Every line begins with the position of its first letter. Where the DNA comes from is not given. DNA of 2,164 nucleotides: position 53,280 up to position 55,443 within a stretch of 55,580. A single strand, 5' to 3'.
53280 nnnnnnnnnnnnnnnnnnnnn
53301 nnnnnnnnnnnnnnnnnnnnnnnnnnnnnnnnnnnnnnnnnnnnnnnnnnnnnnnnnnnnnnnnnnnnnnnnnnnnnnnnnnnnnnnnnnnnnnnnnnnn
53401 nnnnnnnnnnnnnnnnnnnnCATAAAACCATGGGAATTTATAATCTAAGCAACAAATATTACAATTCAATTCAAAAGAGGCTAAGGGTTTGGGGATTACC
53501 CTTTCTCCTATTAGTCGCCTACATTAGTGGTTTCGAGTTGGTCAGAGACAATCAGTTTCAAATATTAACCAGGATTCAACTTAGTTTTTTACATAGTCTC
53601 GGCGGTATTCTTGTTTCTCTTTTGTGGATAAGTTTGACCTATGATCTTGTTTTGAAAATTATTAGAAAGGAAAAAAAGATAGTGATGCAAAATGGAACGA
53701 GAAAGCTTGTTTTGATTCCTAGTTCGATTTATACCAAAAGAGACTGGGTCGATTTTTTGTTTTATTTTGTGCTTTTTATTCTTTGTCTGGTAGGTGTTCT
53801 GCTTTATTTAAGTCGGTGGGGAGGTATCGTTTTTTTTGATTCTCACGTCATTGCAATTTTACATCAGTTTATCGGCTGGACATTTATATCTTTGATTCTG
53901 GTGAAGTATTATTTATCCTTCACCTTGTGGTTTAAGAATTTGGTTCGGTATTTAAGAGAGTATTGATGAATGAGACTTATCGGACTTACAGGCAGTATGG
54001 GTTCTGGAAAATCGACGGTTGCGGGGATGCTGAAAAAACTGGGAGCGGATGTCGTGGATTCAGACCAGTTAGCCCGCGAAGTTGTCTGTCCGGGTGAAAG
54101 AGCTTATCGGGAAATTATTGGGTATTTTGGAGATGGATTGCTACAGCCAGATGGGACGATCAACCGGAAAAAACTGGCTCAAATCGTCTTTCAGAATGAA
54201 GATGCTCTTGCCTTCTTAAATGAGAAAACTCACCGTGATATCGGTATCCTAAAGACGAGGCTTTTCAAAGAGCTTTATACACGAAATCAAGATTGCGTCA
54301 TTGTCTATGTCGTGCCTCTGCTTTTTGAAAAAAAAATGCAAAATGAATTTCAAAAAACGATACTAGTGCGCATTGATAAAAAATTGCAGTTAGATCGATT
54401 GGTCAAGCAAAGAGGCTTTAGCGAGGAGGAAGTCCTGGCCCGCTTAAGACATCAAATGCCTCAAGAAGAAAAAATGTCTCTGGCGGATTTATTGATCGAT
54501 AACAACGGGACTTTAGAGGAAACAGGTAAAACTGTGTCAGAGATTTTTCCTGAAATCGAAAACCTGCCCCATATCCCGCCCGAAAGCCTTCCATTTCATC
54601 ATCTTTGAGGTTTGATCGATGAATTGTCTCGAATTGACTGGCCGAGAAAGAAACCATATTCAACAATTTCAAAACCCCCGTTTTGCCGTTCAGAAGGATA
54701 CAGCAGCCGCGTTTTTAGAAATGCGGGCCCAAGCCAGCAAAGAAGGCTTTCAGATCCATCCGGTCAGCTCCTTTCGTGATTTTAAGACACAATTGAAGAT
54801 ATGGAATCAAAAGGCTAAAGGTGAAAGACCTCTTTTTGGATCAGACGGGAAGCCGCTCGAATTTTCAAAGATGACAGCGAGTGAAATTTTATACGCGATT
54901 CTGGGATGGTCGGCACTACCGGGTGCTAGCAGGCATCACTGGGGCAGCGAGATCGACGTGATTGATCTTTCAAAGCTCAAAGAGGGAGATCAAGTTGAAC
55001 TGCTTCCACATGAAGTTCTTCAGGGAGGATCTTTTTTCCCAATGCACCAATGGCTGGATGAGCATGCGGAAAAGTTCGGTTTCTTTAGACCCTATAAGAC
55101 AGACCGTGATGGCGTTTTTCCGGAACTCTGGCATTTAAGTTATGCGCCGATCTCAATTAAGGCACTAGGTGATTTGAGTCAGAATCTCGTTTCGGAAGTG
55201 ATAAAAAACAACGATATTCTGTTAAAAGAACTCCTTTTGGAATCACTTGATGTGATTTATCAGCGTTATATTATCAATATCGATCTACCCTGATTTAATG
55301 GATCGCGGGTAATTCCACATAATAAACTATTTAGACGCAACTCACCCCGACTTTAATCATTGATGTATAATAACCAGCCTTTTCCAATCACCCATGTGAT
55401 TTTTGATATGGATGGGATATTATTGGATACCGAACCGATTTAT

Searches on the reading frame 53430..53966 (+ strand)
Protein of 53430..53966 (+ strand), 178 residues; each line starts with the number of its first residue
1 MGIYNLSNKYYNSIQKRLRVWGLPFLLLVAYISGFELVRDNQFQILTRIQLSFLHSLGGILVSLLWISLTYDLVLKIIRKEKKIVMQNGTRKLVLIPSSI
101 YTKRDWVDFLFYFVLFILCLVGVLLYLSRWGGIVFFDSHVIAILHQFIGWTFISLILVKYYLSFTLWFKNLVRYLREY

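Call 3: search_protein_families(library=pfam, proteins=[window:53430-53966:+], max_evalue=0.01)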
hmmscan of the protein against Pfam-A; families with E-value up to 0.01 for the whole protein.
window:53430-53966:+ (178 aa): 1 family
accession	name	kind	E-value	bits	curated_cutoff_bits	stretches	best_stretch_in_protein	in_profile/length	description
PF01292.26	Ni_hydr_CYTB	-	0.0051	17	30.1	0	21-158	11-157/179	Prokaryotic cytochrome b561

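Call 6: search_protein_families(library=ncbifam, proteins=[window:53430-53966:+], max_evalue=0.01)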
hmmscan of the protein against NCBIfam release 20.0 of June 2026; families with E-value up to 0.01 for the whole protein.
window:53430-53966:+ (178 aa): 0 families

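Call 52: search_solved_structures(query=A5, max_evalue=10, show_alignments=3)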
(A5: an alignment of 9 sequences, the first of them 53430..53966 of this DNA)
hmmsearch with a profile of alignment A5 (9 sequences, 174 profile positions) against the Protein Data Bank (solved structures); distinct sequences matched with E-value up to 10: 3.
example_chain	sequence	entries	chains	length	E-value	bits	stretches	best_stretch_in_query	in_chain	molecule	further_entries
1kqf_C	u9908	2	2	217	0.0011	21.9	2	13-165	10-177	FORMATE DEHYDROGENASE, NITRATE-INDUCIBLE, CYTOCHROME B556(FDN) SUBUNIT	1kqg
9uu4_C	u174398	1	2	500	0.16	14.9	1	9-67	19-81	3-ketoacyl-CoA synthase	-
9uu3_C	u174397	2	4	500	0.16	14.9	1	9-67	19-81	3-ketoacyl-CoA synthase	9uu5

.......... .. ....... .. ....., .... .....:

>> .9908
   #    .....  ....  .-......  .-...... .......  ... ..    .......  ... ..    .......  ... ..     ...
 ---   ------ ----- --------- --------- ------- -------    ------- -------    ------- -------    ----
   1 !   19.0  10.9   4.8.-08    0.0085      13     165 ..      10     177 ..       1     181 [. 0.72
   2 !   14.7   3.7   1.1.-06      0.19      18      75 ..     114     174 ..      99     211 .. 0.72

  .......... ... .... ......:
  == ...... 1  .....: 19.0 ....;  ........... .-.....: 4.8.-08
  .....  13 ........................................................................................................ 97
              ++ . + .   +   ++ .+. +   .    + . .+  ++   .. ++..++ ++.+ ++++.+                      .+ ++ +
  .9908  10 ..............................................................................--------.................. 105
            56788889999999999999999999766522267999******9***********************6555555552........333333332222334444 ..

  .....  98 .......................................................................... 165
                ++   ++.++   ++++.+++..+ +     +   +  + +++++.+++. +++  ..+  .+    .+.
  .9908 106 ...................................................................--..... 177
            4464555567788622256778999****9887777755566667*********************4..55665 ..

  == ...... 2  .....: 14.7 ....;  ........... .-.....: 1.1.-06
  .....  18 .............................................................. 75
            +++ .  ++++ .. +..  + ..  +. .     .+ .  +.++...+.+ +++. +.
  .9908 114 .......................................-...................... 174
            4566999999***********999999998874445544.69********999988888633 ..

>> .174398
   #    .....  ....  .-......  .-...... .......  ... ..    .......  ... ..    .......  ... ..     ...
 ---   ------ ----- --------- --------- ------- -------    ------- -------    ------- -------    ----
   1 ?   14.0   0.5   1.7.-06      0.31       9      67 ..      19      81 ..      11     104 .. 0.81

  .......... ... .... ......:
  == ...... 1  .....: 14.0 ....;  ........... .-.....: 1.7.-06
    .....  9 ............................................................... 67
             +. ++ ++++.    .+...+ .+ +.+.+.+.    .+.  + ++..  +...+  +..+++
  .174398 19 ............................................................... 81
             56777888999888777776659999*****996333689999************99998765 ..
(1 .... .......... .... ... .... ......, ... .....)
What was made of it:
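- Closest known: FdnI / HyaC-type dihaem cytochrome b. Same: The His in TM2 and the first His in TM4 align with the family's two invariant His (call 52).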

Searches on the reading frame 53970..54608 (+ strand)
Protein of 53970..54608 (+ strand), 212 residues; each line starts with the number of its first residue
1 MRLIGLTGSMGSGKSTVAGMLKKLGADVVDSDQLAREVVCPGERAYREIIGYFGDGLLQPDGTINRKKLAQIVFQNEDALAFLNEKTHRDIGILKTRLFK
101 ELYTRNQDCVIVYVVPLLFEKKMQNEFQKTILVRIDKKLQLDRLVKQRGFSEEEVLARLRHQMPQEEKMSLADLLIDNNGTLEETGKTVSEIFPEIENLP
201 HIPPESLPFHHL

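Call 3: search_protein_families(library=pfam, proteins=[window:53970-54608:+], max_evalue=0.01)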
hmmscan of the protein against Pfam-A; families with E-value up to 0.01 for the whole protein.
window:53970-54608:+ (212 aa): 6 families
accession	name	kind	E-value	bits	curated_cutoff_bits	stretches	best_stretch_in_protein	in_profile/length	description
PF01121.26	CoaE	-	6e-54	182.9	27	1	3-183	2-179/180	Dephospho-CoA kinase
PF13238.12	AAA_18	-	2e-06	28.7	29.4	1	4-149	1-120/128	AAA domain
PF00485.24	PRK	-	0.0009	19.5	22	0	3-24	1-22/196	Phosphoribulokinase / Uridine kinase family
PF13671.12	AAA_33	-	0.0013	19.4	27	1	3-39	1-38/143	AAA domain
PF13401.12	AAA_22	-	0.0027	18.5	27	0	4-59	8-60/130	AAA domain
PF01202.28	SKI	-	0.0072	16.9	22.1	0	10-37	1-29/159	Shikimate kinase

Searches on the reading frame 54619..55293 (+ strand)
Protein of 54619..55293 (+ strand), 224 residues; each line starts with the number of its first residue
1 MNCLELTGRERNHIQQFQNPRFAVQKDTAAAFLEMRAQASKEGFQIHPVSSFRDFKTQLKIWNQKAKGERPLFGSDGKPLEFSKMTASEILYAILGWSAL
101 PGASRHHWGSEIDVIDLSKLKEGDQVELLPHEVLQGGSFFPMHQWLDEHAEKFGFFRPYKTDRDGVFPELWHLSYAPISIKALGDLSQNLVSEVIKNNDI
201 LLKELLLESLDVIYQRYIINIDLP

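Call 3: search_protein_families(library=pfam, proteins=[window:54619-55293:+], max_evalue=0.01)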
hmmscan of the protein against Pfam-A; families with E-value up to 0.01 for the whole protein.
window:54619-55293:+ (224 aa): 1 family
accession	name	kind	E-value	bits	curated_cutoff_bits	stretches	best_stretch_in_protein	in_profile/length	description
PF02557.22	VanY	-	3.2e-30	105.1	25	1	23-177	3-131/132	D-alanyl-D-alanine carboxypeptidase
